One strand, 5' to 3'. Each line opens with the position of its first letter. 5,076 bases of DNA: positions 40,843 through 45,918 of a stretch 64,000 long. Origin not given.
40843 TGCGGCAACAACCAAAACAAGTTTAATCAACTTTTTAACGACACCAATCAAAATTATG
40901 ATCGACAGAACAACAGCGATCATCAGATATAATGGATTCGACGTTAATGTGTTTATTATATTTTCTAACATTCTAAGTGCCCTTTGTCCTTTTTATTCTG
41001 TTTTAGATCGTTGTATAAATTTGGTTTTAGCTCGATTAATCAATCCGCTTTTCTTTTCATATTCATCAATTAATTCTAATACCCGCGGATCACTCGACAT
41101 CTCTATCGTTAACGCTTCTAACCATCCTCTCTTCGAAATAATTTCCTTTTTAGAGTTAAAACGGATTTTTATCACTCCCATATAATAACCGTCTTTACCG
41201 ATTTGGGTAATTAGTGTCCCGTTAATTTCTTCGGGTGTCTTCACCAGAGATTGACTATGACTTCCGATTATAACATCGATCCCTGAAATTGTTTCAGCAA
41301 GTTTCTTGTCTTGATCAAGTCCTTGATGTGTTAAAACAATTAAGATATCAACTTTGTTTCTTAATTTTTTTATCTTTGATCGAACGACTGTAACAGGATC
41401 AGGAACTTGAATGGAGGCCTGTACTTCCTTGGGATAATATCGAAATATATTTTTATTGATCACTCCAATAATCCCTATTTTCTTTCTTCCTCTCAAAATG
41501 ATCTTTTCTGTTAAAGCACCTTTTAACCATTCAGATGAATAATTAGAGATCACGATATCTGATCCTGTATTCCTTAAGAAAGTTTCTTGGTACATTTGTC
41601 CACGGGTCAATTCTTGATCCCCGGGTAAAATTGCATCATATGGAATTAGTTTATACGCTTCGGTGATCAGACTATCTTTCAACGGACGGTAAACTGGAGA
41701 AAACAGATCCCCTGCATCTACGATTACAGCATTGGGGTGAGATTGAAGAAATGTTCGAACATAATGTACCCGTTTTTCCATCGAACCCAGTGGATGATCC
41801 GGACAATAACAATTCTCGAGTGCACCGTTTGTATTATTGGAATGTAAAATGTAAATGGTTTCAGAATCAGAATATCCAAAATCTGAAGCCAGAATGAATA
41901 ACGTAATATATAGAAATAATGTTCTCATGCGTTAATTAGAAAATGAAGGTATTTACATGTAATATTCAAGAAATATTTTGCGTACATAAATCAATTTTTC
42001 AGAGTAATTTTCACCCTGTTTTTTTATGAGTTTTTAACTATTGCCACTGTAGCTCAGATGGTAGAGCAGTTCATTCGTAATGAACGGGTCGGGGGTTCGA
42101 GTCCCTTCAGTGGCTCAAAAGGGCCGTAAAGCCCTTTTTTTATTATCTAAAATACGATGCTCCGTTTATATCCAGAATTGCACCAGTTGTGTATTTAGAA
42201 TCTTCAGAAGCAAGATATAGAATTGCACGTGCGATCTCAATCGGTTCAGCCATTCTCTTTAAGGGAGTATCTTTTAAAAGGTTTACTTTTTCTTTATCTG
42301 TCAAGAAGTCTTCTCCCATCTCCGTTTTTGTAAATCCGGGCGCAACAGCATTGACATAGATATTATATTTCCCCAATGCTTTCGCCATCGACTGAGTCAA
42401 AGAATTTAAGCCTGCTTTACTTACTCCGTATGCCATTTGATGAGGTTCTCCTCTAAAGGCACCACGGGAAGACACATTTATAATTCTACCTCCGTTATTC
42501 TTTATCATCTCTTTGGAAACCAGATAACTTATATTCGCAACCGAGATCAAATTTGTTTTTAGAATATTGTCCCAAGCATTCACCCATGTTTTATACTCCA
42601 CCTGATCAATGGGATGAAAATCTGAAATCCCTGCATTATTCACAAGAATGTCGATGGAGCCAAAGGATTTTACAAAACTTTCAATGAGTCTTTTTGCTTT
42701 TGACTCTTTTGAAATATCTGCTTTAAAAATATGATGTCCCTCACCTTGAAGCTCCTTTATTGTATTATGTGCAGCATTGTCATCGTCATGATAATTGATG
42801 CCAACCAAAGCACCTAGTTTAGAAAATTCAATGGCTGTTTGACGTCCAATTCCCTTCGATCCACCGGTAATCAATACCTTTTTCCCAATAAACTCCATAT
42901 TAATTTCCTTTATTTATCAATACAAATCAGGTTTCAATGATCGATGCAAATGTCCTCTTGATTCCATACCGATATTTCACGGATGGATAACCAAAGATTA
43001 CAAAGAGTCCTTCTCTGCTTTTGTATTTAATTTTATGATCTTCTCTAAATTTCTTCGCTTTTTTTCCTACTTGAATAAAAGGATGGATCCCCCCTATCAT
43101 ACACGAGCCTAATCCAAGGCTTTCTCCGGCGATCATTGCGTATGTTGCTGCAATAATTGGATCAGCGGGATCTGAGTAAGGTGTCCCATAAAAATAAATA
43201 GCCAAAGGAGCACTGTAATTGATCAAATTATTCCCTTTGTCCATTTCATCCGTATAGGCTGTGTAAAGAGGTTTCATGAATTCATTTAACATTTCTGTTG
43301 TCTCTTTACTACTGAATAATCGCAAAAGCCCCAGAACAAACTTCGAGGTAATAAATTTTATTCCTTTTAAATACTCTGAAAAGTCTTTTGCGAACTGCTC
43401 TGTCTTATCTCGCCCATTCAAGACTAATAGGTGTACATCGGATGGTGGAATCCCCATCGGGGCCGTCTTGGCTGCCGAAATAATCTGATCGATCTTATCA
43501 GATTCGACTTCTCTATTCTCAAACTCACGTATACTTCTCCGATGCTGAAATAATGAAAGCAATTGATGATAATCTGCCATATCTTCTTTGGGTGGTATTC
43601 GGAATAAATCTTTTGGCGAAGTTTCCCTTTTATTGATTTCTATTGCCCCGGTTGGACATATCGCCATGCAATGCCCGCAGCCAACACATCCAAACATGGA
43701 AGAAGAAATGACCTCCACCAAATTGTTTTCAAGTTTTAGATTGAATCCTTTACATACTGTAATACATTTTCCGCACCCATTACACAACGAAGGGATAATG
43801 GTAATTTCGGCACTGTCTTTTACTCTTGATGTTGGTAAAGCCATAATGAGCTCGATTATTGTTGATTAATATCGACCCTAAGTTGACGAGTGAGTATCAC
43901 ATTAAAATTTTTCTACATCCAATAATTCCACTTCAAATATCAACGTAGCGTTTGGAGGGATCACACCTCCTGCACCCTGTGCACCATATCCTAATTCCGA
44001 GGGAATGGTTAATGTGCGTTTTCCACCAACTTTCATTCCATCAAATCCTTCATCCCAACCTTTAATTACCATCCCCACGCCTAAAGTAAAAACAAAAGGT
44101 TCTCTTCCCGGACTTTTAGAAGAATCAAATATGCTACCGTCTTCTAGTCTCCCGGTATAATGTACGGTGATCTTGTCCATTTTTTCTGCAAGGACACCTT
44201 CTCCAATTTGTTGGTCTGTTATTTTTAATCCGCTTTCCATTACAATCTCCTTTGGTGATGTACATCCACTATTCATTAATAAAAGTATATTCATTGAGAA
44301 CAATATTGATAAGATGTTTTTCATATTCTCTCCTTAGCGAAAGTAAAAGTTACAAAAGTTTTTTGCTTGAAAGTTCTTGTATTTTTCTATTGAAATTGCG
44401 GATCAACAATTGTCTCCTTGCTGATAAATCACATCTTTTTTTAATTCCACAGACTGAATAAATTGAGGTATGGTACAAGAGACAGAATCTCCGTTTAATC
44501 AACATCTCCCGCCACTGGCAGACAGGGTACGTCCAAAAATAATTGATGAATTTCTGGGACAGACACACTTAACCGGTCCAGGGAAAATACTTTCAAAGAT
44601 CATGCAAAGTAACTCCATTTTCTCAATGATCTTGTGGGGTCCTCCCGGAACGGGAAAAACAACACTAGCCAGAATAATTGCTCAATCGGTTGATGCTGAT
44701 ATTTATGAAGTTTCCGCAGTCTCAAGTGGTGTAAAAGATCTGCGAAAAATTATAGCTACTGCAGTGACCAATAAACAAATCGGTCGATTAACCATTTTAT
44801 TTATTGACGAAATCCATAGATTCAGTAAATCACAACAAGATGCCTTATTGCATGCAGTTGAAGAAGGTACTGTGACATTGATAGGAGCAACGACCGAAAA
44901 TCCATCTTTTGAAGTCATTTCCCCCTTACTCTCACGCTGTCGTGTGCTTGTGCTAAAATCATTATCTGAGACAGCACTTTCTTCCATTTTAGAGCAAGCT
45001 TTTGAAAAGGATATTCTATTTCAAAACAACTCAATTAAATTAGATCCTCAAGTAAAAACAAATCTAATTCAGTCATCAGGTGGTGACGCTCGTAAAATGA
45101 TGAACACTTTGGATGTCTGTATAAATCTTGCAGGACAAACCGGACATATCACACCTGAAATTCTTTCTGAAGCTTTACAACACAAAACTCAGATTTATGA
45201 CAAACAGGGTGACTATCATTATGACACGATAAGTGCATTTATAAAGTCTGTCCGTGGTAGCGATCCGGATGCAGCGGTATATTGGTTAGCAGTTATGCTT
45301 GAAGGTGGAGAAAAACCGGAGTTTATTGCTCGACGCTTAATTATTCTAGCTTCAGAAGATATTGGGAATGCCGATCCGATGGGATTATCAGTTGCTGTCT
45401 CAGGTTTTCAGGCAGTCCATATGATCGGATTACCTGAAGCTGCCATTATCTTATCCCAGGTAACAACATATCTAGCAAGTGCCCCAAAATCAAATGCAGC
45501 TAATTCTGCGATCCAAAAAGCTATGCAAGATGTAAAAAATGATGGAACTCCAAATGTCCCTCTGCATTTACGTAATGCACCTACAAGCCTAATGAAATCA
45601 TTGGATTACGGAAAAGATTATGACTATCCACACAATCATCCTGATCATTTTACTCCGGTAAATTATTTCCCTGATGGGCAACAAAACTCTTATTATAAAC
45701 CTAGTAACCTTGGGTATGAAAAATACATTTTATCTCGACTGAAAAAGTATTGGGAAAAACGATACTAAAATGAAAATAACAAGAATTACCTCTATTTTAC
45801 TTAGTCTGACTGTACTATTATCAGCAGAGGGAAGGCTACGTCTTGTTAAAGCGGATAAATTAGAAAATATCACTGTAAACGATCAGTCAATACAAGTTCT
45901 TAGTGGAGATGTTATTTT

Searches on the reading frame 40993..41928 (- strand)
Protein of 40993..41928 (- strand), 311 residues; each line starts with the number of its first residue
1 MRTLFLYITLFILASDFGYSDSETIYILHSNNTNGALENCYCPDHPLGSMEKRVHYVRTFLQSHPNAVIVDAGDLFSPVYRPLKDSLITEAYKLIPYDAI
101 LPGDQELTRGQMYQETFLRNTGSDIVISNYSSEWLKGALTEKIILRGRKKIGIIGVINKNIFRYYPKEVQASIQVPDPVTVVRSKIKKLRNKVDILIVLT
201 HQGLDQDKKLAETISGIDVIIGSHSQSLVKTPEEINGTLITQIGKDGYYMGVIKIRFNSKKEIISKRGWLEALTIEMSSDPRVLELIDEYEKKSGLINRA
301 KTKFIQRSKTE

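Call 34: search_protein_families(library=pfam, proteins=[window:40993-41928:-], max_evalue=0.0001)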
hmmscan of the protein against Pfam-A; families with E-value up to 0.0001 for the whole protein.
window:40993-41928:- (311 aa): 0 families

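Call 44: search_protein_families(library=ncbifam, proteins=[window:40993-41928:-], max_evalue=0.0001)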
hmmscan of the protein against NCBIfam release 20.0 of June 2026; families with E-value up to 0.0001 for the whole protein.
window:40993-41928:- (311 aa): 10 families
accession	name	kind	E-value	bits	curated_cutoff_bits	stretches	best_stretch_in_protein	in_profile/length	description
NF041198.1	UshA_like_PCGU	equivalog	1.3e-36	126.3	275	1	9-263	6-273/519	UshA-like (seleno)protein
TIGR04486.1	thiosulf_SoxB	equivalog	1e-18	66.9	550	1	56-291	123-364/556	thiosulfohydrolase SoxB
NF006934.0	PRK09419.1-1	subfamily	3.9e-17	61.2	1646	1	24-294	630-913/1174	multifunctional 2',3'-cyclic-nucleotide 2'-phosphodiesterase/3'-nucleotidase/5'-nucleotidase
NF006937.0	PRK09419.1-4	equivalog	1.1e-13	49.6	2554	1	172-293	820-948/1411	multifunctional 2',3'-cyclic-nucleotide 2'-phosphodiesterase/3'-nucleotidase/5'-nucleotidase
NF006935.0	PRK09419.1-2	equivalog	1.7e-11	42.5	2801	1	176-293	845-969/1445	multifunctional 2',3'-cyclic-nucleotide 2'-phosphodiesterase/3'-nucleotidase/5'-nucleotidase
NF049981.1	UshA_like_Sel_2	equivalog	1.4e-07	31.2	140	1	27-276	3-241/262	UshA-like (seleno)protein family 2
NF008871.0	PRK11907.1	equivalog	4.2e-06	25.2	1266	0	91-227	196-353/814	bifunctional 2',3'-cyclic-nucleotide 2'-phosphodiesterase/3'-nucleotidase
TIGR01390.1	CycNucDiestase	equivalog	2.4e-05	23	883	1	149-230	151-242/626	2',3'-cyclic-nucleotide 2'-phosphodiesterase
NF006938.0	PRK09420.1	equivalog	4.9e-05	21.9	486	0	150-227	174-261/648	bifunctional 2',3'-cyclic-nucleotide 2'-phosphodiesterase/3'-nucleotidase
TIGR01530.1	nadN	equivalog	8.2e-05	21.3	436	1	126-229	116-219/550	NAD nucleotidase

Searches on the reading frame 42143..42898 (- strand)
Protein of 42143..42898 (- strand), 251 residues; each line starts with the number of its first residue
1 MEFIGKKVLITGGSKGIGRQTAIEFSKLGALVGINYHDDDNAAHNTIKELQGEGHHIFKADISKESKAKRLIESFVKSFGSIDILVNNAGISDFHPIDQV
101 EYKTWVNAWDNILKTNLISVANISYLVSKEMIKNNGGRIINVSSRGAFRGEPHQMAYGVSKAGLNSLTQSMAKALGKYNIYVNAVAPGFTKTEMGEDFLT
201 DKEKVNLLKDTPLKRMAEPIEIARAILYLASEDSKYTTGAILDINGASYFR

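Call 34: search_protein_families(library=pfam, proteins=[window:42143-42898:-], max_evalue=0.0001)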
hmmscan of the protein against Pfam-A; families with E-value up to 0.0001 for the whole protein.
window:42143-42898:- (251 aa): 3 families
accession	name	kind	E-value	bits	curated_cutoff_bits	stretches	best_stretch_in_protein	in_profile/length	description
PF13561.12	adh_short_C2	-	1.9e-55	188.4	27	1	15-246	6-233/236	Enoyl-(Acyl carrier protein) reductase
PF00106.31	adh_short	-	1.6e-52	178.3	26.6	1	6-199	1-191/195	short chain dehydrogenase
PF08659.16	KR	-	1.4e-10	41.8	22.6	1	8-172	3-164/180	KR domain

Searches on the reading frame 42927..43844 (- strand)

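Call 34: search_protein_families(library=pfam, proteins=[window:42927-43844:-], max_evalue=0.0001)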
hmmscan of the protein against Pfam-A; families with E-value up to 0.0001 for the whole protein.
window:42927-43844:- (305 aa): 10 families
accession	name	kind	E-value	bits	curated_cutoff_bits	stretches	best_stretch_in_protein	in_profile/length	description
PF00881.29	Nitroreductase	-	5e-13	50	23.5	1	101-273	3-155/167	Nitroreductase family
PF12838.12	Fer4_7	-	3.5e-10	40.6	27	1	53-74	2-23/52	4Fe-4S dicluster domain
PF25160.1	LdpA_Fe-S-bd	-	3.1e-09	36.9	27.6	0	52-71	27-46/49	LdpA Fe-S cluster-binding domain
PF12837.12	Fer4_6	-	1.3e-08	34.8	25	1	14-32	2-20/24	4Fe-4S binding domain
PF00037.32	Fer4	-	1.4e-08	34.7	21.1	0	53-69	8-24/24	4Fe-4S binding domain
PF13237.11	Fer4_10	-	4.7e-08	33.3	25.5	1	14-64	2-53/53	4Fe-4S dicluster domain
PF13484.11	Fer4_16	-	2.1e-07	32.1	30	0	53-75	2-24/66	4Fe-4S double cluster binding domain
PF13187.11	Fer4_9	-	2.6e-07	31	27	1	21-68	2-52/52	4Fe-4S dicluster domain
PF14697.11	Fer4_21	-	2.9e-05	24.5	35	1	18-69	5-58/59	4Fe-4S dicluster domain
PF12797.12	Fer4_2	-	8.1e-05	22.8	24.5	0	15-32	4-21/22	4Fe-4S binding domain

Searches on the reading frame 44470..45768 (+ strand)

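Call 35: search_protein_families(library=pfam, proteins=[window:44470-45768:+], max_evalue=0.0001)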
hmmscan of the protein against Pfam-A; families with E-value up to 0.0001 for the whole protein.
window:44470-45768:+ (432 aa): 16 families
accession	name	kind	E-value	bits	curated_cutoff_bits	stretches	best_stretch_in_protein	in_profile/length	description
PF12002.13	MgsA_C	-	1.7e-66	223.7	27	1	263-427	1-166/167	MgsA AAA+ ATPase C terminal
PF16193.11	AAA_assoc_2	-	6.2e-24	84.5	34.3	1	186-262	2-81/81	AAA C-terminal domain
PF00004.35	AAA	-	2.2e-19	70.7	21.2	1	53-161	1-127/131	ATPase family associated with various cellular activities (AAA)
PF05496.18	RuvB_N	-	9.6e-18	64.9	27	1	20-138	1-116/159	Holliday junction DNA helicase RuvB P-loop domain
PF00158.32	Sigma54_activat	-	1.3e-07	31.9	20.2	0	108-145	95-132/168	Sigma-54 interaction domain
PF07728.20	AAA_5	-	1.7e-07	31.8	22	1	53-142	2-102/139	AAA domain (dynein-related subfamily)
PF01078.27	Mg_chelatase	-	3.5e-07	30.3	20.3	0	52-89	24-65/207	Magnesium chelatase, subunit ChlI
PF07726.17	AAA_3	-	7.1e-07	29.6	27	1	53-145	2-101/131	ATPase family associated with various cellular activities (AAA)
PF13401.12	AAA_22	-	1.7e-06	28.8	27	1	53-126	8-87/130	AAA domain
PF13604.12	AAA_30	-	2.7e-06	27.7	27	1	52-142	20-126/191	AAA domain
PF20720.3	nSTAND3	-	5.6e-06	26.6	27.2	1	53-113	20-72/155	Novel STAND NTPase 3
PF13191.12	AAA_16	-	6.1e-06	27.3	32.6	0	52-78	26-53/167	AAA ATPase domain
PF13173.12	AAA_14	-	1.6e-05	25.3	27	1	53-162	5-120/129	AAA domain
PF14532.12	Sigma54_activ_2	-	4.6e-05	24.1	25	0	51-143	22-109/138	Sigma-54 interaction domain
PF13245.12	AAA_19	-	6e-05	23.7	25.1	0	53-107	14-57/134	AAA domain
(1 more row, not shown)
